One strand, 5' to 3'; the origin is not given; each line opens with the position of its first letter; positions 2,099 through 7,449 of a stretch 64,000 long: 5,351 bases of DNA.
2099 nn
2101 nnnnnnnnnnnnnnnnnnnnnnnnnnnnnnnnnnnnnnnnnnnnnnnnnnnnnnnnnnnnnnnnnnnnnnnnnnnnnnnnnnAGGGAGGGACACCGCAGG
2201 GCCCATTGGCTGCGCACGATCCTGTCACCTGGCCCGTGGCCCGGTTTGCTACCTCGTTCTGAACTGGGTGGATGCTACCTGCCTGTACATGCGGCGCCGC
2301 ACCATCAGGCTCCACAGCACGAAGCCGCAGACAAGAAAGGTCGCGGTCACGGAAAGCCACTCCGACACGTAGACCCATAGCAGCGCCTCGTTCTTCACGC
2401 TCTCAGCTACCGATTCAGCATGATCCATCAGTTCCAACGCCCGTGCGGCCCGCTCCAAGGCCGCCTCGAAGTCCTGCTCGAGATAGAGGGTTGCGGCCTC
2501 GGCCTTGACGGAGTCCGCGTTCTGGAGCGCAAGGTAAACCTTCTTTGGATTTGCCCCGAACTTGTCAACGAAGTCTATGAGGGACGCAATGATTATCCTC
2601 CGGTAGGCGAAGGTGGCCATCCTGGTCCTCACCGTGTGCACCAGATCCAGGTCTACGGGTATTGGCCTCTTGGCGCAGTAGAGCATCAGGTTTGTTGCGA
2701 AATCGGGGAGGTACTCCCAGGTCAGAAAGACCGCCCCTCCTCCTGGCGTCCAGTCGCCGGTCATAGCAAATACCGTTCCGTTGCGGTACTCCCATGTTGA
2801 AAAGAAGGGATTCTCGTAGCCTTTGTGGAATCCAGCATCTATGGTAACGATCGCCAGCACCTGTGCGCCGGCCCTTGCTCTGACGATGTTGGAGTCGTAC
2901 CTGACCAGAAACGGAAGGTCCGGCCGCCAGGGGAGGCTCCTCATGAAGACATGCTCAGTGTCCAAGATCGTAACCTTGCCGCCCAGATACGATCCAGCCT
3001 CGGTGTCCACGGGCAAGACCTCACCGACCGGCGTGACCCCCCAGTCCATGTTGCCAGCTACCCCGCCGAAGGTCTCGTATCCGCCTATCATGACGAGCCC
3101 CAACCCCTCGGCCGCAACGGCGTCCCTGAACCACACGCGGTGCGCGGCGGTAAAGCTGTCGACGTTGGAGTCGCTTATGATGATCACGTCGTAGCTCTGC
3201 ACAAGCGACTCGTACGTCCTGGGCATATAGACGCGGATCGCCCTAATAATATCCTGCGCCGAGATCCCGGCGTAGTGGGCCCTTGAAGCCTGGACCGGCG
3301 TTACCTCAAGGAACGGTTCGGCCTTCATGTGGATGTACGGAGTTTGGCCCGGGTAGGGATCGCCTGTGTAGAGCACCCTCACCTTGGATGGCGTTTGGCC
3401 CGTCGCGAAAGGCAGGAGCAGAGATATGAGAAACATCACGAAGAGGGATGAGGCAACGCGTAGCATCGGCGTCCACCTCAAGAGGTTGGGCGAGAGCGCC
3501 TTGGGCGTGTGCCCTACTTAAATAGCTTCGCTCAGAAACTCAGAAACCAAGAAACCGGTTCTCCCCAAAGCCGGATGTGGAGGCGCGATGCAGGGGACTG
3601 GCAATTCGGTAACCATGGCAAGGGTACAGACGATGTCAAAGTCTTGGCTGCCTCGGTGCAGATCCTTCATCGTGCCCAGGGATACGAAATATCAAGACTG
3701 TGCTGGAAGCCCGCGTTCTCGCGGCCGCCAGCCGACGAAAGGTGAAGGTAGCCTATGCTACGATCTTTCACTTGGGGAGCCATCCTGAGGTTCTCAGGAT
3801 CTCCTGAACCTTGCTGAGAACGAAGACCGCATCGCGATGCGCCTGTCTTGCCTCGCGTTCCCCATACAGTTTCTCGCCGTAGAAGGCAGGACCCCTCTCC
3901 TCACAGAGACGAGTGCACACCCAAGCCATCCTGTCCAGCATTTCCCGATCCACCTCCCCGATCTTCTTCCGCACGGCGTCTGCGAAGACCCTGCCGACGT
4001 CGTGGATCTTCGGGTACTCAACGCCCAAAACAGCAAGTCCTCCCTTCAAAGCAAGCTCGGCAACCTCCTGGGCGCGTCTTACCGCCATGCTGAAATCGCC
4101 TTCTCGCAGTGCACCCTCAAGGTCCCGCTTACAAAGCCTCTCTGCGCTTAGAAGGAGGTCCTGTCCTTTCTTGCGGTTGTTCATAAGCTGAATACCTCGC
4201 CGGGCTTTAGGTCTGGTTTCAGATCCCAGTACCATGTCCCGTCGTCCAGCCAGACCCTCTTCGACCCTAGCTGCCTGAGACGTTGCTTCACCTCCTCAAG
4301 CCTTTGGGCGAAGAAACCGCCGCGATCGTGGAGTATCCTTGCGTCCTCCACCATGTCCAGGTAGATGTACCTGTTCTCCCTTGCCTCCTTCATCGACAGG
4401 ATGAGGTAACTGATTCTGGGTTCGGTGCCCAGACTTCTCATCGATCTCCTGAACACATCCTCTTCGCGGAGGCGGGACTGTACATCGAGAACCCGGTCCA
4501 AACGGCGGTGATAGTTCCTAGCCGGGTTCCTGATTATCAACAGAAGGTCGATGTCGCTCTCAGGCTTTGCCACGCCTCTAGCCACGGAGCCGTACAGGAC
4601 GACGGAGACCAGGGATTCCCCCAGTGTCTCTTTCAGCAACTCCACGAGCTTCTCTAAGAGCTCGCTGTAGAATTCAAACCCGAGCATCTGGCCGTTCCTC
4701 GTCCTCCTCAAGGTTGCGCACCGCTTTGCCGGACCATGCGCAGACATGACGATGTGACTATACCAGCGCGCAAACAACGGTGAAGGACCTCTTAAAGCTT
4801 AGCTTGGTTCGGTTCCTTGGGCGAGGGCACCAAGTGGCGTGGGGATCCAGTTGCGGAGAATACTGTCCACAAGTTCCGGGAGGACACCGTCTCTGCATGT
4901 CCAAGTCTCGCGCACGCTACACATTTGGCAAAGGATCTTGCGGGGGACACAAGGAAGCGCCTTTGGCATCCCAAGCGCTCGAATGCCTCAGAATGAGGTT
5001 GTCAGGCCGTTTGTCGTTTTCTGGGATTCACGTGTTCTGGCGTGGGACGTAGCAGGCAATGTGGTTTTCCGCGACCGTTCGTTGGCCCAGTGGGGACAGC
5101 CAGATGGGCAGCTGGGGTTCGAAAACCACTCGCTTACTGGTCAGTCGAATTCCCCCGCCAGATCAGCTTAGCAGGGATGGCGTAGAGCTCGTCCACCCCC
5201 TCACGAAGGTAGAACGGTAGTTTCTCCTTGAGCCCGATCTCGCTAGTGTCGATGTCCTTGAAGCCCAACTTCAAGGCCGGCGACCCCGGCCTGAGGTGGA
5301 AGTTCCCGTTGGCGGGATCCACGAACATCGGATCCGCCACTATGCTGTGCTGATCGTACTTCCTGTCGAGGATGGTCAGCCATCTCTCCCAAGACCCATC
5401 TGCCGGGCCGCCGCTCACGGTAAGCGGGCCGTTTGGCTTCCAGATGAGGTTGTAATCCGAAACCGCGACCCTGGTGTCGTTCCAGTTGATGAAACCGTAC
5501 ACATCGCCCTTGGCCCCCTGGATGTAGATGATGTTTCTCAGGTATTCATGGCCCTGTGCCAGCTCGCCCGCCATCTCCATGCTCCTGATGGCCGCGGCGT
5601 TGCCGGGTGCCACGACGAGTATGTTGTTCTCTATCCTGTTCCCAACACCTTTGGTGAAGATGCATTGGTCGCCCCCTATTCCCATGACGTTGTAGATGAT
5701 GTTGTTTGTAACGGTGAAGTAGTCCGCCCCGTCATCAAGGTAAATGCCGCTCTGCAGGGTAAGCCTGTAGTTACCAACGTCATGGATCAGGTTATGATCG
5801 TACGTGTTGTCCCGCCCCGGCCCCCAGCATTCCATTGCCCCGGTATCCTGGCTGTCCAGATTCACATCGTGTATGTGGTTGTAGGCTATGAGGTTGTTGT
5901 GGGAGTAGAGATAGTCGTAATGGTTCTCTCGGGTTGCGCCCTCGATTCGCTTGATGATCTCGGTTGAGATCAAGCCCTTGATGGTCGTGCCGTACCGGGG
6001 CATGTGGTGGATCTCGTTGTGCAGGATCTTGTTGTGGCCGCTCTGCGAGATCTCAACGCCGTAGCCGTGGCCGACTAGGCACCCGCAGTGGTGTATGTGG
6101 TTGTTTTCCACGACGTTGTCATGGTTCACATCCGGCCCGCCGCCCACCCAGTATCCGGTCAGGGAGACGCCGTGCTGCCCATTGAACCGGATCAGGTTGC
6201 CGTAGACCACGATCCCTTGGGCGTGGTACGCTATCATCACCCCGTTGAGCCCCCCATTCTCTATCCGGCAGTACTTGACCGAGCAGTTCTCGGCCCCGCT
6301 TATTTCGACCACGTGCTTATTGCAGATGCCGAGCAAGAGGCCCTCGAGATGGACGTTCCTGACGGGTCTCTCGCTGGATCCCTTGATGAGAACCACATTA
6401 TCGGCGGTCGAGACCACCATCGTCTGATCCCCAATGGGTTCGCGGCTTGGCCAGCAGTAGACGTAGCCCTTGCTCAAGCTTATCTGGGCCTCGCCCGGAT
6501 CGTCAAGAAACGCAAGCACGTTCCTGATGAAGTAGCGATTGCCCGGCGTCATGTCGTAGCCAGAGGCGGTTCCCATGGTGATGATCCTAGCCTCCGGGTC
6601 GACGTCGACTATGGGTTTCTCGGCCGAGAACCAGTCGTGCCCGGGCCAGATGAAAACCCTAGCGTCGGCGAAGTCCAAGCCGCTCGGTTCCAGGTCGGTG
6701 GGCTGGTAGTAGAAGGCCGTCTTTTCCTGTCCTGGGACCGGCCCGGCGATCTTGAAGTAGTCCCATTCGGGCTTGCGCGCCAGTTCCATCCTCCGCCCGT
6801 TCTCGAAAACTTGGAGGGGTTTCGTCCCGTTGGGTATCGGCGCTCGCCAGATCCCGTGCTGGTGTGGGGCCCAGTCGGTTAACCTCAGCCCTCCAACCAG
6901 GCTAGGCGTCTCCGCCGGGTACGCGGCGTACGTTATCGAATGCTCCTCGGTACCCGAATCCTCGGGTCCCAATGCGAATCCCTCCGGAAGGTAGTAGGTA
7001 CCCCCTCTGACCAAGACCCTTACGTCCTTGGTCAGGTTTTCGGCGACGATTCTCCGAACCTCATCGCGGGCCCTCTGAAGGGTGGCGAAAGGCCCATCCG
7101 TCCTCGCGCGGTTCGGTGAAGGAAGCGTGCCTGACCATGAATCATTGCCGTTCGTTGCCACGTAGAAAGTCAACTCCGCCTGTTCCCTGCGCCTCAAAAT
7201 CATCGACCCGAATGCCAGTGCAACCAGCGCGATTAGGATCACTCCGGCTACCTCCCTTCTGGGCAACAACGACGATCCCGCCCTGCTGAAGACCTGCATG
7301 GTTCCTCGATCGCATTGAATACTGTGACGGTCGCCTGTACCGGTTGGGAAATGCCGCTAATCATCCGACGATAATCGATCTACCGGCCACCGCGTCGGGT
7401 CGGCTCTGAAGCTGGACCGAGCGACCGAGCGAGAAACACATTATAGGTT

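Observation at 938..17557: Seven-member paralogous family of secreted proteins sharing a C-terminal 'ALLW.YV.EW - TM - M.RRRLYR.V' anchoring module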

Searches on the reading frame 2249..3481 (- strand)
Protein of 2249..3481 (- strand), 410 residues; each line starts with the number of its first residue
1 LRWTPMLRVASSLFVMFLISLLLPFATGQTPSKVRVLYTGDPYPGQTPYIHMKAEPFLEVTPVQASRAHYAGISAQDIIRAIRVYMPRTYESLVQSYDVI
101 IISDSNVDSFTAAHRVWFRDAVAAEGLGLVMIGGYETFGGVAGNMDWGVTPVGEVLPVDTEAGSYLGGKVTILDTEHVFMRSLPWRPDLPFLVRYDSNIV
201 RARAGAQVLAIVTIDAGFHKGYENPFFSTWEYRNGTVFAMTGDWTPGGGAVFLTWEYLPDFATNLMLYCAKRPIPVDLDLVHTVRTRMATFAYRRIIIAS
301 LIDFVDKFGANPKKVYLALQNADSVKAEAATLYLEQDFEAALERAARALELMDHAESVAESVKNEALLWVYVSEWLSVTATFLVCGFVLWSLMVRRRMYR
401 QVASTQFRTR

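Call 12: search_protein_families(library=pfam, proteins=[window:2249-3481:-], max_evalue=1)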
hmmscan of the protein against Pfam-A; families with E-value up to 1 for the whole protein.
window:2249-3481:- (410 aa): 3 families
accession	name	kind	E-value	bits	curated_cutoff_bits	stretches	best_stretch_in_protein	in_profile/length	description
PF07090.17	GATase1_like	-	2.2e-16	60.6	27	1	86-266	57-242/247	Putative glutamine amidotransferase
PF24157.1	DUF7408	-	0.18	12.3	27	1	76-133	17-73/174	Domain of unknown function (DUF7408)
PF07163.17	Pex26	-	0.4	10.3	28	1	324-359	36-72/302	Pex26 protein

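Call 13: search_protein_families(library=ncbifam, proteins=[window:2249-3481:-], max_evalue=1)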
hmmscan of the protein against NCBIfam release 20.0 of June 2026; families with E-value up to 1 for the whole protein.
window:2249-3481:- (410 aa): 1 family
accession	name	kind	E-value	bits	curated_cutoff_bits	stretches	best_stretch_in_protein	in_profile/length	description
TIGR03141.1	cytochro_ccmD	equivalog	0.026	14.6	25.95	1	375-406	11-43/47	heme exporter protein CcmD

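Call 38: predict_structure(alignment_id=A3)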
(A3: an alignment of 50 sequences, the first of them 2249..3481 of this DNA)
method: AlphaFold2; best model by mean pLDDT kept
length: 410 residues; sequences in the alignment: 50
mean_pLDDT: 91.5   pTM: 0.84
mean pLDDT of the five models: 91.5, 90.5, 90.4, 90.3, 90.1
residues with pLDDT >= 90: 319; 70-90: 63; 50-70: 25; < 50: 3
segments of 3 or more residues with pLDDT < 50: none
pLDDT, mean of each block of 10 residues (from residue 1): 79 91 61 93 84 96 81 87 96 98 93 98 98 85 86 97 89 97 95 93 98 95 97 98 72 91 98 96 97 96 94 97 98 97 99 98 95 96 96 88 59
secondary structure, 60 per line:
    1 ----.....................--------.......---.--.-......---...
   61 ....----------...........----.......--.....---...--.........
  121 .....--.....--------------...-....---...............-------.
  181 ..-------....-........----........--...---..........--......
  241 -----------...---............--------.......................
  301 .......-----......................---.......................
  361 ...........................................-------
elements in order: H5-25 E34-40 H49-54 E58-64 H75-85 H90-96 E99-103 H112-125 E128-132 H151-154 E158-172 H190-193 E195-202 E207-214 E223-232 E235-240 H258-269 H278-307 H313-334 H338-403

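Call 68: fold_search(model_id=the predicted structure, library=pdb)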
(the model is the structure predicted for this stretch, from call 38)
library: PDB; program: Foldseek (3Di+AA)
matches with E <= 10: 647; with E <= 0.001: 56
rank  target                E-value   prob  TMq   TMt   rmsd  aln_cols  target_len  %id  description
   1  2gk3_A                4.7e-11  1.00  0.44  0.71   6.5       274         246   19  Cytoplasmic Protein STM3548 from Salmonella typhimurium (released 2006-05-02)
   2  3soz_A                8.3e-11  1.00  0.43  0.69   5.8       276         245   24  Cytoplasmic Protein STM1381 from Salmonella typhimurium LT2 (released 2011-08-03)
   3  2gk3_E                1.0e-10  1.00  0.44  0.70   5.5       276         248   20  Cytoplasmic Protein STM3548 from Salmonella typhimurium (released 2006-05-02)
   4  3rht_A                1.2e-10  1.00  0.41  0.64   7.2       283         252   20  Crystal structure of type 1 glutamine amidotransferase (GATase1)-like protein from Planctomyces limnophilus (released 2011-04-27)
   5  5e9a_B                2.0e-05  1.00  0.33  0.21   6.4       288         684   15  Crystal structure analysis of the cold-adamped beta-galactosidase from Rahnella sp. R3 (released 2016-10-26)
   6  1t0b_G                2.9e-05  1.00  0.38  0.60   4.6       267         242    8  Structure of ThuA-like protein from Bacillus stearothermophilus (released 2004-08-03)
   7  3tts_A                3.9e-05  1.00  0.27  0.18  11.1       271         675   15  Crystal structure of beta-galactosidase from Bacillus circulans sp. alkalophilus (released 2012-03-21)
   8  5e9a_A                4.1e-05  1.00  0.32  0.20   6.5       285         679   14  Crystal structure analysis of the cold-adamped beta-galactosidase from Rahnella sp. R3 (released 2016-10-26)
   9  8ibt_A                6.2e-05  1.00  0.30  0.19   9.0       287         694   12  Crystal structure of GH42 beta-galactosidase BiBga42A from Bifidobacterium longum subspecies infantis E318S mutant in  (released 2023-06-07)
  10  7bob_C                9.2e-05  1.00  0.27  0.21   8.4       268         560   10  Exo-beta-1,4-mannosidase Op5Man5 from Opitutaceae bacterium strain TAV5 (released 2021-07-14)
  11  7vl0_B                9.7e-05  1.00  0.27  0.17   6.5       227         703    9  The complex structure of beta-1,2-glucosyltransferase from Ignavibacterium album with p-nitrophenyl-alpha-D-glucopyran (released 2022-03-09)
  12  4oif_A                9.7e-05  1.00  0.26  0.17   8.5       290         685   13  3D structure of Gan42B, a GH42 beta-galactosidase from G. (released 2015-02-04)
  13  8ibs_A                1.3e-04  1.00  0.32  0.20   8.8       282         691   12  Crystal structure of GH42 beta-galactosidase BiBga42A from Bifidobacterium longum subspecies infantis E160A/E318A muta (released 2023-06-07)
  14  2zuv_A                1.6e-04  1.00  0.27  0.16  10.3       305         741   11  Crystal structure of Galacto-N-biose/Lacto-N-biose I phosphorylase in complex with GlcNAc, Ethylene glycol, and nitrat (released 2008-12-30)
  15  5xb7_E                1.7e-04  1.00  0.29  0.19   8.0       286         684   10  GH42 alpha-L-arabinopyranosidase from Bifidobacterium animalis subsp. lactis Bl-04 (released 2017-11-01)
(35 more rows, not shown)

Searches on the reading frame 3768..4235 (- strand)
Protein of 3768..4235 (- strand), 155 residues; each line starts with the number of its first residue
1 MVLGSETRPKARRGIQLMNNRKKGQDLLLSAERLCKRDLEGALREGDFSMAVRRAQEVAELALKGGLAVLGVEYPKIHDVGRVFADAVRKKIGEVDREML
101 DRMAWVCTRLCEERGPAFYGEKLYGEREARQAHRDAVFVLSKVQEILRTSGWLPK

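Call 15: search_protein_families(library=pfam, proteins=[window:3768-4235:-], max_evalue=0.001)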
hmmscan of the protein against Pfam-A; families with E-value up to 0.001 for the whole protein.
window:3768-4235:- (155 aa): 1 family
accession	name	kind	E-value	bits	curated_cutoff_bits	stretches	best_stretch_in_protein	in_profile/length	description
PF05168.19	HEPN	-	1.3e-14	54.8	22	1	38-145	14-116/117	HEPN domain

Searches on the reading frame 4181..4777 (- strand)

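Call 15: search_protein_families(library=pfam, proteins=[window:4181-4777:-], max_evalue=0.001)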
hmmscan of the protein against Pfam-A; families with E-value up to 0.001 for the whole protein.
window:4181-4777:- (198 aa): 3 families
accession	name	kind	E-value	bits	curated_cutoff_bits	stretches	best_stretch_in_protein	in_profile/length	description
PF01909.29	NTP_transf_2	-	4.8e-10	40.1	21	1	42-101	2-62/93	Nucleotidyltransferase domain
PF18765.7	Polbeta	-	6.6e-08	33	26.9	1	42-106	1-58/93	Polymerase beta, Nucleotidyltransferase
PF22600.2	MTPAP-like_central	-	3.4e-05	24.4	27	1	37-105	22-89/139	Poly(A) RNA polymerase, mitochondrial-like, central palm domain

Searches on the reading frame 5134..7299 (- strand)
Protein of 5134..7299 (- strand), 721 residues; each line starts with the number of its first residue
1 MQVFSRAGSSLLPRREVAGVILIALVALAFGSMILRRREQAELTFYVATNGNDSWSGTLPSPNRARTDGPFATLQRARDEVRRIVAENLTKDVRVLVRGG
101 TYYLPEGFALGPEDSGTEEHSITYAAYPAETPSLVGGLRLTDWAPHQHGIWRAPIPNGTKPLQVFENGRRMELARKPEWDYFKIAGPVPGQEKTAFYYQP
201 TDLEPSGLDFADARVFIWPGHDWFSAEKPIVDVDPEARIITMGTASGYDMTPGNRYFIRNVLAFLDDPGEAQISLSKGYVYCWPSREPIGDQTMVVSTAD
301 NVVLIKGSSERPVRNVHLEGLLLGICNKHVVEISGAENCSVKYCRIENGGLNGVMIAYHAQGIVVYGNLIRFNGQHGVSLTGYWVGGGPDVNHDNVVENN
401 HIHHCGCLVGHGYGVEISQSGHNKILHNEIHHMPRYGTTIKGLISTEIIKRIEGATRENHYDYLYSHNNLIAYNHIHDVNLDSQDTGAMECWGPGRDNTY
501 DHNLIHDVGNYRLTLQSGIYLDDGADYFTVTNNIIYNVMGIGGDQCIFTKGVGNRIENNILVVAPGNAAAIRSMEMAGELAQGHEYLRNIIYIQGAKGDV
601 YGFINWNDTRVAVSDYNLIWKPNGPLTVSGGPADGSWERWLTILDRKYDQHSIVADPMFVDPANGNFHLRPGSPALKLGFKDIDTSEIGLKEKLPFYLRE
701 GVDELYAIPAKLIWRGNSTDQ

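Call 15: search_protein_families(library=pfam, proteins=[window:5134-7299:-], max_evalue=0.001)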
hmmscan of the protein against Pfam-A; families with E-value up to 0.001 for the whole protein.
window:5134-7299:- (721 aa): 2 families
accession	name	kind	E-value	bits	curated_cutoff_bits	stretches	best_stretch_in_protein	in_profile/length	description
PF13229.12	Beta_helix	-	3.1e-15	56.6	25.9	1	303-441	26-145/158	Right handed beta helix region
PF05048.19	NosD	-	2.6e-05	24.2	23.6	1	279-492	18-186/212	Periplasmic copper-binding protein (NosD)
